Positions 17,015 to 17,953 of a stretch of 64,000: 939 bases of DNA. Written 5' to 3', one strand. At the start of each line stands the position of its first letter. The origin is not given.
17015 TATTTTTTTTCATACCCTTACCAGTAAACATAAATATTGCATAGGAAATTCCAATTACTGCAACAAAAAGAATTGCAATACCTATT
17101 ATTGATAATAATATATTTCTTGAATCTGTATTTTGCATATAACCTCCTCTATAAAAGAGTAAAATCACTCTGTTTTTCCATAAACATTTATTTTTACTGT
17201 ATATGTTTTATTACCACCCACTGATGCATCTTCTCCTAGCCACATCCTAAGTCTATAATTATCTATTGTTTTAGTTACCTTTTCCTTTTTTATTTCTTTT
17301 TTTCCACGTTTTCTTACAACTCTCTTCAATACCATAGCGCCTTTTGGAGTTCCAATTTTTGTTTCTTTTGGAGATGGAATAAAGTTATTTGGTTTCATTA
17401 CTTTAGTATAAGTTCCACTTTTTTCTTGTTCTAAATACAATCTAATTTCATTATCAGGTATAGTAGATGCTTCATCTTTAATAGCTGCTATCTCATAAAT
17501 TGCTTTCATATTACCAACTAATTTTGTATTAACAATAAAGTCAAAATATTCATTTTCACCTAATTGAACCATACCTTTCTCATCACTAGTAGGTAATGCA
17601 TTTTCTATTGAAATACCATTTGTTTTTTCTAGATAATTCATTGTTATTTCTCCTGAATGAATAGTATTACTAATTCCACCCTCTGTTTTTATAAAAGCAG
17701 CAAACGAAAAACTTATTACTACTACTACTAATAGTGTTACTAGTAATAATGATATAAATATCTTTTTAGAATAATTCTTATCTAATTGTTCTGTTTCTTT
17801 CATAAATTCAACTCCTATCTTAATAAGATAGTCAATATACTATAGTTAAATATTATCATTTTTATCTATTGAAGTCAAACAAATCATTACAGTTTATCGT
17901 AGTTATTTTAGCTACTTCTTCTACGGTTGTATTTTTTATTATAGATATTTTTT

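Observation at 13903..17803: SipW-type signal peptidase operon with three paralogous TasA-like substrates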

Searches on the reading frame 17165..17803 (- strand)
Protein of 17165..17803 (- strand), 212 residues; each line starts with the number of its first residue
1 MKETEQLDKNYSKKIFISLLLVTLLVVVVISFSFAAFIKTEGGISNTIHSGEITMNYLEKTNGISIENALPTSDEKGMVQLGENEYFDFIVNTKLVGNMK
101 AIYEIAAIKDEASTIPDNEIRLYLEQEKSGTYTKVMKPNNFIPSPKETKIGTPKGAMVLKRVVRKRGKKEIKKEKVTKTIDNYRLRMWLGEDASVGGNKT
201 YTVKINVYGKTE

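Call 3: search_protein_families(library=pfam, proteins=[window:17165-17803:-], max_evalue=1)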
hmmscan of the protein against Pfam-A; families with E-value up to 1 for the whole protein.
window:17165-17803:- (212 aa): 0 families

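Call 4: search_protein_families(library=ncbifam, proteins=[window:17165-17803:-], max_evalue=1)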
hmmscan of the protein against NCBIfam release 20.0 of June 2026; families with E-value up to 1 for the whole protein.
window:17165-17803:- (212 aa): 0 families

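Call 9: search_solved_structures(query=window:17165-17803:-, max_evalue=10, show_alignments=2)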
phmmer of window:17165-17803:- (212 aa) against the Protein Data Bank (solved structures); distinct sequences matched with E-value up to 10: 0.

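Call 11: find_homologous_proteins(query=window:17165-17803:-, max_evalue=0.001)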
Query window:17165-17803:- (212 aa): 175 proteins with E <= 0.001 among 287 candidates; the best 120 are listed.
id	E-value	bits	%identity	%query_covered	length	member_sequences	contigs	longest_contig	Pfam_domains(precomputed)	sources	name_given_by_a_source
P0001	3.2e-130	450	100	100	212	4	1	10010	-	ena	-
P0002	2.4e-106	372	83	100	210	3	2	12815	-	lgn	-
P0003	3.3e-106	371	83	100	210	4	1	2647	-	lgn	-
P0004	1.5e-105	369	82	100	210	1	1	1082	-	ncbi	-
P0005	3.2e-104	365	78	100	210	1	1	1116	-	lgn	-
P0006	1.9e-94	333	75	100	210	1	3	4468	-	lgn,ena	-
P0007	2.4e-94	333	75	100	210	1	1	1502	-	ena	-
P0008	2.6e-94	332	75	100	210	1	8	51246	-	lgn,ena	-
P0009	1.8e-93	330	75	100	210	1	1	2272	-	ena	-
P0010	4.0e-93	329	75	100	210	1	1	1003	-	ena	-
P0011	8.5e-93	328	74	100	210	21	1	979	-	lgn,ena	-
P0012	6.2e-92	325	74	100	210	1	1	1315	-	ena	-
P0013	2.1e-89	316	70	100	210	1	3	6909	-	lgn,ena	-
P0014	5.1e-89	315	70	100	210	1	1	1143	-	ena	-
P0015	1.2e-88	314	70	100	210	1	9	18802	-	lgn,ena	-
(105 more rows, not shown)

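Call 14: find_related_loci(query=A2, collection=genome_contigs, flank=8000)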
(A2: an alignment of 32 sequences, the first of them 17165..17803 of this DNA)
Query A2 (212 aa) in genome_contigs; peptide patterns used: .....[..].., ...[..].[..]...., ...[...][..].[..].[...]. (x = any residue, [..] = any of these).
198 stretches matched a pattern; 119 encode a relative of the query (tblastn E <= 1e-3); the best 80 are kept; 80 distinct loci.
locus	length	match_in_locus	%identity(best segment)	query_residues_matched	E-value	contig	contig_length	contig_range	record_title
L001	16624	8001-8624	59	1-211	1e-67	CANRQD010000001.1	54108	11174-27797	MAG: uncultured Bacilli bacterium isolate Lapin-017__bin10 genome assembly, contig: Lapin-017__NODE_222_length_54108_cov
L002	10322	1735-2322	55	5-210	4e-67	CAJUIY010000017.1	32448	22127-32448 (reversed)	MAG TPA_asm: uncultured Bacilli bacterium isolate MGBC143456 genome assembly, contig: MGBC143456.17, whole genome shotgu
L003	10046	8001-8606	55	1-211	1e-66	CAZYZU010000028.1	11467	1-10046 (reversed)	MAG TPA_asm: uncultured Muribaculaceae bacterium isolate SRP192927_co8_46 genome assembly, contig: NODE_5272_length_1146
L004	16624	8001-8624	57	1-211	4e-66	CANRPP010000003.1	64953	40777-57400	MAG: uncultured Bacilli bacterium isolate Lapin-018__bin36 genome assembly, contig: Lapin-018__NODE_352_length_64953_cov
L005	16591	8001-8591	53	5-212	1e-64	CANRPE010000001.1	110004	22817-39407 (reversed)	MAG: uncultured Bacilli bacterium isolate Lapin-018__bin61 genome assembly, contig: Lapin-018__NODE_128_length_110004_co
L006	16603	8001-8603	50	2-212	3e-63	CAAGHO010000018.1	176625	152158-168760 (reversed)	MAG TPA_asm: Bacilli bacterium, isolate HGM10839, WGS project CAAGHO010000000 data, contig: SRS476276_12_k119_66831, who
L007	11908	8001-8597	52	5-212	2e-61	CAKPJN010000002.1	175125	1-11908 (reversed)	MAG: uncultured Bacilli bacterium isolate REFINED_METABAT215_TOP10_CONTIGS_1500_ASSEMBLY_K77_MERGED__Hadza_MoBio_hadza-E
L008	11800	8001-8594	50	5-212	2e-57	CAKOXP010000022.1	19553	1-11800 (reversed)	MAG: uncultured Bacilli bacterium isolate REFINED_METABAT215_TOP10_CONTIGS_1500_ASSEMBLY_K77_MERGED__Hadza_MoBio_C-REDO_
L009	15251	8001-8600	51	1-210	2e-57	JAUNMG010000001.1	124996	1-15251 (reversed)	MAG: bacterium isolate S31M_St_34 NODE_14_length_124996_cov_10.378427, whole genome shotgun sequence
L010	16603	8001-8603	46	1-212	1e-56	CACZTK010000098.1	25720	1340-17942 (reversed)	MAG: uncultured Erysipelotrichaceae bacterium isolate RUG12933 genome assembly, contig: RUG12933_asm_98, whole genome sh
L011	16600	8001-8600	48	1-210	6e-56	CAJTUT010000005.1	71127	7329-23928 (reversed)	MAG TPA_asm: uncultured Bacilli bacterium isolate MGBC114289 genome assembly, contig: MGBC114289.5, whole genome shotgun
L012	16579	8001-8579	47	8-210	8e-55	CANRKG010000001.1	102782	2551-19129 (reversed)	MAG: uncultured Bacilli bacterium isolate Lapin-020__bin59 genome assembly, contig: Lapin-020__NODE_136_length_102782_co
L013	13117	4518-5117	48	1-210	1e-54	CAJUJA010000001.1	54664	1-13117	MAG TPA_asm: uncultured Bacilli bacterium isolate MGBC131677 genome assembly, contig: MGBC131677.1, whole genome shotgun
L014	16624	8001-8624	47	1-210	9e-56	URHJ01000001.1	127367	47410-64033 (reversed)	uncultured Tenericutes bacterium isolate UMGS995 genome assembly, contig: NODE_49_length_127367_cov_6.247180, whole geno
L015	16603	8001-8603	46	1-210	2e-53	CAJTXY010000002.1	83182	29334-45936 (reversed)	MAG TPA_asm: uncultured Bacilli bacterium isolate MGBC119817 genome assembly, contig: MGBC119817.2, whole genome shotgun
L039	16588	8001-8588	37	7-212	3e-38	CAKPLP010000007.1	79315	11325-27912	MAG: uncultured Bacilli bacterium isolate REFINED_METABAT215_TOP10_CONTIGS_1500_ASSEMBLY_K77_MERGED__Hadza_MoBio_hadza-E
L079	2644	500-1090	37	12-211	2e-31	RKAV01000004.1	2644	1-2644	MAG: bacterium isolate UBG167 contig1591461, whole genome shotgun sequence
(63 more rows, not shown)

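Call 18: predict_structure(alignment_id=A2)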
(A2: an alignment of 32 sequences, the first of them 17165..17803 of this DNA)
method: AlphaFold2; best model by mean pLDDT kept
length: 212 residues; sequences in the alignment: 32
mean_pLDDT: 84.1   pTM: 0.69
mean pLDDT of the five models: 84.1, 83.7, 83.5, 80.5, 79.5
residues with pLDDT >= 90: 112; 70-90: 66; 50-70: 21; < 50: 13
segments of 3 or more residues with pLDDT < 50: 1-6, 41-47
pLDDT, mean of each block of 10 residues (from residue 1): 49 82 91 69 46 75 86 91 82 86 95 95 95 95 96 96 82 78 95 88 93 84
secondary structure, 60 per line:
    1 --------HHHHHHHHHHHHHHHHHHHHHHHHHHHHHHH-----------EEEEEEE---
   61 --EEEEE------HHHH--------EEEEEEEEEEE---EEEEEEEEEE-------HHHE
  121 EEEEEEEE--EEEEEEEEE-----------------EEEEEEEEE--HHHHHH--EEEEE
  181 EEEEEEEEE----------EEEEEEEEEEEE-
elements in order: H9-39 E51-57 E63-67 H74-77 E86-96 E100-109 E120-128 E131-139 E157-165 H168-173 E176-189 E200-211

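Call 20: search_solved_structures(query=A2, max_evalue=10, show_alignments=3)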
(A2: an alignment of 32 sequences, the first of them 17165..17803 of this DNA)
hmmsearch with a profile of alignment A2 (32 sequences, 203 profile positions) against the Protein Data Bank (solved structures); distinct sequences matched with E-value up to 10: 1.
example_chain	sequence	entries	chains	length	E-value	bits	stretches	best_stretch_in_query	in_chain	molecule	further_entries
6wvg_A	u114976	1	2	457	0.1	15.3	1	13-67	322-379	Green fluorescent protein, Leukocyte surface antigen CD53 chimera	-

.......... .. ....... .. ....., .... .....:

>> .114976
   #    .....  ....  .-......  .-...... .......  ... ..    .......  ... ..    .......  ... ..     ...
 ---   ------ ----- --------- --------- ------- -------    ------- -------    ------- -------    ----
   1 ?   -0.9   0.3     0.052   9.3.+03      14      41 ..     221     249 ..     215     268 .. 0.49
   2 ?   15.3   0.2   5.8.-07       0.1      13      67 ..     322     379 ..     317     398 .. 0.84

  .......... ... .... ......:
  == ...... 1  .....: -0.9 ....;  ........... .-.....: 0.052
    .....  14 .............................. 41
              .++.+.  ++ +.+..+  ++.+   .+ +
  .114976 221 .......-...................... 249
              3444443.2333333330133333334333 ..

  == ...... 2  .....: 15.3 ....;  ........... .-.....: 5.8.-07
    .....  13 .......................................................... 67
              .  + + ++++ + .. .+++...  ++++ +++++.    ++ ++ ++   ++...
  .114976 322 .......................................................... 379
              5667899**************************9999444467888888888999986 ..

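Call 34: search_protein_representatives(alignment_id=A2)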
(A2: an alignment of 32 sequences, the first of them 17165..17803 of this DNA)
Query: 32 sequences, 203 profile positions. Proteins with E-value up to 0.001 (for the whole library): 3592; up to 1e-10: 1412; up to 1e-30: 282. The best 150 are listed.
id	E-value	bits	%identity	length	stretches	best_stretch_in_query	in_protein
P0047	1.5e-91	321.8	-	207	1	3-203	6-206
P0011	6.7e-91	319.6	-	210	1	2-202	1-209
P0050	6.8e-85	300.0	-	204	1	1-203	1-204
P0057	1.2e-73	263.3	-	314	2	47-202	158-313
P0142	1.3e-73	263.2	-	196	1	9-201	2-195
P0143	1.5e-70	253.2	-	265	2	41-201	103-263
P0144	3.7e-63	229.0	-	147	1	57-202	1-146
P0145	6.1e-62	225.1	-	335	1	7-202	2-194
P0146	1.5e-60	220.5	-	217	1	3-201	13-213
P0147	4.7e-60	218.9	-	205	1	3-202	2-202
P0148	5.1e-60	218.8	-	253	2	49-202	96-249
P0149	6.1e-60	218.5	-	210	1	9-203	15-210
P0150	4.8e-59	215.6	-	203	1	7-202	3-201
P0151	5.5e-59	215.4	-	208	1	4-201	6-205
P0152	1.9e-58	213.7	-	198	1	9-203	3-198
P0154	4.5e-58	212.4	-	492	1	11-201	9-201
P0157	1.7e-57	210.5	-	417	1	11-202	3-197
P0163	5.5e-55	202.3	-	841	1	3-201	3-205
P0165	2.4e-54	200.2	-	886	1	7-202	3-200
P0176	1.2e-52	194.7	-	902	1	13-201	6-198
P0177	1.4e-52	194.5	-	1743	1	12-202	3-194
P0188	3.0e-51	190.1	-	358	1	12-200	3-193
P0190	4.2e-51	189.7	-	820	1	11-202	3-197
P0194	1.6e-50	187.8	-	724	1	11-202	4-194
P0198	4.4e-50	186.4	-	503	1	12-201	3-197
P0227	1.3e-47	178.2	-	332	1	12-201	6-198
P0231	2.6e-47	177.3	-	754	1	14-201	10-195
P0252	3.1e-45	170.5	-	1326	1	9-200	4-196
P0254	1.0e-44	168.8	-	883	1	9-202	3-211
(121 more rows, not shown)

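Call 35: fold_search(model_id=the predicted structure, library=pdb)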
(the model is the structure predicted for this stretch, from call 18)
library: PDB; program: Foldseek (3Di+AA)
matches with E <= 10: 1631; with E <= 0.001: 12
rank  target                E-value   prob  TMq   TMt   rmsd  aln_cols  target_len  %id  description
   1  8okh_A                1.1e-04  0.94  0.24  0.29  11.1       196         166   10  Crystal structure of Bdellovibrio bacteriovorus Bd1399 (released 2023-10-25)
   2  9cyn_B                1.8e-04  0.75  0.22  0.22  16.1       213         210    9  Flagellar filament sheath protein FlaA1 (released 2026-03-18)
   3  8jmq_B                2.2e-04  0.97  0.28  0.33  12.7       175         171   11  Crystal structure of hinokiresinol synthase (released 2023-12-20)
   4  6sf2_F                2.2e-04  0.92  0.22  0.28  12.6       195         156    9  Ternary complex of human bone morphogenetic protein 9 (BMP9) growth factor domain, its prodomain and extracellular dom (released 2020-04-08)
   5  2xon_L                2.3e-04  0.94  0.24  0.30  11.7       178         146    9  Structure of TmCBM61 in complex with beta-1,4-galactotriose at 1.4 A resolution (released 2010-09-08)
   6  2xom_A                2.8e-04  0.92  0.24  0.30  11.9       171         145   10  Atomic resolution structure of TmCBM61 in complex with beta-1,4- galactotriose (released 2010-09-08)
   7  5tsw_A                5.5e-04  0.38  0.16  0.19  16.1       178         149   13  HIGH RESOLUTION CRYSTAL STRUCTURE OF A HUMAN TNF-ALPHA MUTANT (released 1999-05-07)
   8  9pnj_B                7.0e-04  0.94  0.26  0.14  11.0       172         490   16  Crystal structure of the GH29-like fucosidase FucWf4 (released 2025-11-05)
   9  5a3l_D                7.0e-04  0.51  0.17  0.17  17.0       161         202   10  Structure of Cea1A in complex with N-Acetylglucosamine (released 2016-06-29)
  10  8jmr_A                7.5e-04  0.75  0.24  0.28  13.1       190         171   10  Crystal structure of hinokiresinol synthase in complex with 1,7-bis(4-hydroxyphenyl)hepta-1,6-dien-3-one (released 2023-12-20)
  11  8jmq_A                8.4e-04  0.96  0.31  0.36  11.9       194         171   11  Crystal structure of hinokiresinol synthase (released 2023-12-20)
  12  8iq9_B                8.4e-04  0.87  0.24  0.11  11.7       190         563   10  Crystal structure of trimeric K2-2 TSP in complex with tetrasaccharide and octasaccharide (released 2024-02-21)
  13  9gaw_L                1.0e-03  0.84  0.23  0.26  11.0       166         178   11  High-resolution structure of the Anaphase-promoting complex/cyclosome (APC/C) bound to co-activator Cdh1 (released 2024-08-14)
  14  5l9t_L                1.1e-03  0.41  0.17  0.20  12.4       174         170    9  Model of human Anaphase-promoting complex/Cyclosome (APC/C-CDH1) with E2 UBE2S poised for polyubiquitination where UBE (released 2016-10-26)
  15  8e2f                  1.1e-03  0.66  0.21  0.08  15.4       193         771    8  Cryo-EM structure of N-terminal arm of BIRC6 (from local refinement 2) (released 2023-02-15)
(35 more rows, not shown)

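Call 36: search_protein_families(library=pfam, proteins=[P0177, P0252, P0165, P0176, P0163, P0254, P0190, P0231, P0194], max_evalue=0.01)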
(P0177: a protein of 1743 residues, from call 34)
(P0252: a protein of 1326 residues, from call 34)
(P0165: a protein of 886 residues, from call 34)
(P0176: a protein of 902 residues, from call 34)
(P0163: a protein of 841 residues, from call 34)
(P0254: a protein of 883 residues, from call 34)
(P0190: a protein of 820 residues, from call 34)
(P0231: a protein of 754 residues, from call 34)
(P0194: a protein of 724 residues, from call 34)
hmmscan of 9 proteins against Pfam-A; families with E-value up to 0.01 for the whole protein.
P0177 (1743 aa): 1 family
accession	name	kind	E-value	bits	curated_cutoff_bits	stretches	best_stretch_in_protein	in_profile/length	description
PF09479.16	Flg_new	-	7.1e-26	90.6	27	4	689-756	1-64/65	Listeria-Bacteroides repeat domain (List_Bact_rpt)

P0252 (1326 aa): 5 families
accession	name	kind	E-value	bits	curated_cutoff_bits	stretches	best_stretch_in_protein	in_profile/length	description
PF09479.16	Flg_new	-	1.4e-49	166.5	27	6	901-964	1-64/65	Listeria-Bacteroides repeat domain (List_Bact_rpt)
PF02368.24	Big_2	-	6.8e-49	164.2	22.8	4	205-279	3-78/79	Bacterial Ig-like domain (group 2)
PF18998.6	Flg_new_2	-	7.6e-37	125.6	23.6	6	1118-1183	1-68/73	Divergent InlB B-repeat domain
PF22359.2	Big-like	-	9.1e-07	29.5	27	1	485-532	2-48/48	Bacterial Ig-like domain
PF21461.3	HL_N-beta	-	7.3e-05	22.9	27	0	487-517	15-44/57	Hyaluronate lyase, N-terminal beta-sheet domain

P0165 (886 aa): 2 families
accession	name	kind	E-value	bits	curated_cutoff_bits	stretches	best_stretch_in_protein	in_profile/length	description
PF09479.16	Flg_new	-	6.1e-13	49.1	27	1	396-463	1-64/65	Listeria-Bacteroides repeat domain (List_Bact_rpt)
PF13629.12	T2SS-T3SS_pil_N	-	0.0046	17.1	23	0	247-290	22-56/72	Pilus formation protein N terminal region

P0176 (902 aa): 2 families
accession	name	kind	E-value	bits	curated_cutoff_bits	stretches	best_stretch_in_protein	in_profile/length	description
PF02368.24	Big_2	-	7.3e-31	106.4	22.8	2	204-284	2-79/79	Bacterial Ig-like domain (group 2)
PF20578.4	aBig_2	-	0.0057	16.9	27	1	233-280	32-77/89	Atrophied bacterial Ig domain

P0163 (841 aa): 1 family
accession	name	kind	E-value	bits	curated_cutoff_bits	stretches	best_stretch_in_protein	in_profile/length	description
PF02368.24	Big_2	-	1.2e-43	147.4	22.8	4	602-673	3-70/79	Bacterial Ig-like domain (group 2)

P0254 (883 aa): 2 families
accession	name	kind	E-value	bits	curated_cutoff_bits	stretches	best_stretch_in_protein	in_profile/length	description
PF02368.24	Big_2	-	5.1e-45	151.8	22.8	4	219-293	4-78/79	Bacterial Ig-like domain (group 2)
PF22359.2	Big-like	-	5.2e-07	30.3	27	1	253-296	5-46/48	Bacterial Ig-like domain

P0190 (820 aa): 4 families
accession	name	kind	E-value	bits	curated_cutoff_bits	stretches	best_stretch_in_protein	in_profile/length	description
PF02368.24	Big_2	-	6.6e-47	157.8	22.8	4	205-276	4-76/79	Bacterial Ig-like domain (group 2)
PF22359.2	Big-like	-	4.5e-06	27.3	27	1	320-353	3-36/48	Bacterial Ig-like domain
PF21764.3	Invasin_D4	-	1.3e-05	26.1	27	0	229-269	32-71/88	Invasin, domain 4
PF21461.3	HL_N-beta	-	0.0048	17.1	27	0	419-445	19-45/57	Hyaluronate lyase, N-terminal beta-sheet domain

P0231 (754 aa): 1 family
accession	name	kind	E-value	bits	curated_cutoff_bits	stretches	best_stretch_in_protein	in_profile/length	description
PF19789.6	DUF6273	-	7.3e-06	26.4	23.5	1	342-515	23-172/172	Domain of unknown function (DUF6273)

P0194 (724 aa): 0 families

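Call 52: search_protein_families(library=pfam, proteins=[L039:8001-15041:+, L039:15102-15557:+, L039:15687-16250:+, L039:7515-7949:+, L039:6600-7376:+, L039:4744-6600:+, L039:2704-4740:+, L079:491-2359:+], max_evalue=0.001)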
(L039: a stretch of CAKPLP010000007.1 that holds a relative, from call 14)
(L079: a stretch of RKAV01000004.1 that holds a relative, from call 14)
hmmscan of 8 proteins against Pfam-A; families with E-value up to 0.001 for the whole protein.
L039:8001-15041:+ (2346 aa): 1 family
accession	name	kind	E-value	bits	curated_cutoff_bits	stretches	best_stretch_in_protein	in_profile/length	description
PF09479.16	Flg_new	-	1.8e-37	127.7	27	4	1328-1395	1-64/65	Listeria-Bacteroides repeat domain (List_Bact_rpt)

L039:15102-15557:+ (151 aa): 1 family
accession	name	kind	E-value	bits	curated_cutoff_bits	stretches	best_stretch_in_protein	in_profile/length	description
PF00462.30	Glutaredoxin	-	0.00011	22.8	22.9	1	66-106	7-45/60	Glutaredoxin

L039:15687-16250:+ (187 aa): 0 families

L039:7515-7949:+ (144 aa): 0 families

L039:6600-7376:+ (258 aa): 2 families
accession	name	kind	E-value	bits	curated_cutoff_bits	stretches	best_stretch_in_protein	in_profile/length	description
PF00072.30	Response_reg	-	4.7e-21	75.5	30.2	1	140-253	1-111/111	Response regulator receiver domain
PF01627.28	Hpt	-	0.00011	22.8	24.6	1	35-95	3-63/84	Hpt domain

L039:4744-6600:+ (618 aa): 3 families
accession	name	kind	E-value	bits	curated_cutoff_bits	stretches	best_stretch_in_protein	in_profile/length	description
PF02518.31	HATPase_c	-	1.1e-26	93.8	26.4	1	357-470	1-109/111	Histidine kinase-, DNA gyrase B-, and HSP90-like ATPase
PF00072.30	Response_reg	-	2.1e-22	79.8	30.2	1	501-611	1-109/111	Response regulator receiver domain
PF00512.31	HisKA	-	1.5e-18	67.1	26.9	1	244-309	1-65/66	His Kinase A (phospho-acceptor) domain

L039:2704-4740:+ (678 aa): 1 family
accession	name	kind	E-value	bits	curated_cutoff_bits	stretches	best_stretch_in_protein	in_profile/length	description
PF00501.34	AMP-binding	-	2.1e-30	106.3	29.9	1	54-492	9-382/384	AMP-binding enzyme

L079:491-2359:+ (622 aa): 0 families

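Call 75: search_protein_families(library=ncbifam, proteins=[P0154, P0198, P0157, P0188, P0227, P0145, window:17165-17803:-], max_evalue=10)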
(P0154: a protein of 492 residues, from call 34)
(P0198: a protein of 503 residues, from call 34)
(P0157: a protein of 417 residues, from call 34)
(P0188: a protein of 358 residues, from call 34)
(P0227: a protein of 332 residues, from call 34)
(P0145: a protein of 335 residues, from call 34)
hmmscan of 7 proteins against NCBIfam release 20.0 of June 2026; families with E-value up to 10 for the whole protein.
P0154 (492 aa): 1 family
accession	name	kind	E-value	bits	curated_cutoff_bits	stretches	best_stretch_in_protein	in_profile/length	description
NF033675.1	NTTRR-F1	subfamily_domain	0.017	15.3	70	1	307-358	2-50/155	NTTRR-F1 domain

P0198 (503 aa): 0 families

P0157 (417 aa): 1 family
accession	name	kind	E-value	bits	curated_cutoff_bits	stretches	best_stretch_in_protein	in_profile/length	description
NF012211.1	tand_rpt_95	domain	1.2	9.1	90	1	58-103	27-72/98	tandem-95 repeat protein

P0188 (358 aa): 4 families
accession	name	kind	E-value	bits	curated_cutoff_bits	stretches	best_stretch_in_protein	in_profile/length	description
NF046066.1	BioflmMtrxTasA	equivalog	0.0013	18.3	450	1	1-66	1-64/264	biofilm matrix protein TasA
TIGR04088.1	cognate_SipW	domain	0.21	11.8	19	1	12-45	2-33/34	SipW-dependent-type signal peptide-containing protein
TIGR04429.1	Phr_nterm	subfamily_domain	0.28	11.7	25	1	5-26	2-23/28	Phr family secreted Rap phosphatase inhibitor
NF046088.1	anchor_EppA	equivalog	0.8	10.1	90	1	14-44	9-39/58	EPS-associated small membrane protein EppA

P0227 (332 aa): 1 family
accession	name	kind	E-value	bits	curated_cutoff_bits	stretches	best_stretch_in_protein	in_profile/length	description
NF012211.1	tand_rpt_95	domain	0.26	11.3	90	1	40-126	6-90/98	tandem-95 repeat protein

P0145 (335 aa): 5 families
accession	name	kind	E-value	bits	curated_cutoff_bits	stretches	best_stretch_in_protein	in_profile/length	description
NF045861.1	glide_Gli349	exception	1.5e-09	35.1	1750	1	239-298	2687-2747/3169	gliding machinery surface structure protein Gli349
NF047961.1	adhesin_HupY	equivalog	2.6e-09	35.7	1250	1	246-299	181-235/978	leucine-rich repeat adhesin HupY/LrrG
NF045977.1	MAG0770_fam_LP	subfamily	0.19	10.8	100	1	53-121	111-179/377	MAG0770 family lipoprotein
NF008267.0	PRK11039.1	equivalog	0.2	11.7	195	1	55-135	15-97/141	DUF1249 family protein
NF012211.1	tand_rpt_95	domain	1.8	8.6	90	1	58-104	22-70/98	tandem-95 repeat protein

window:17165-17803:- (212 aa): 0 families
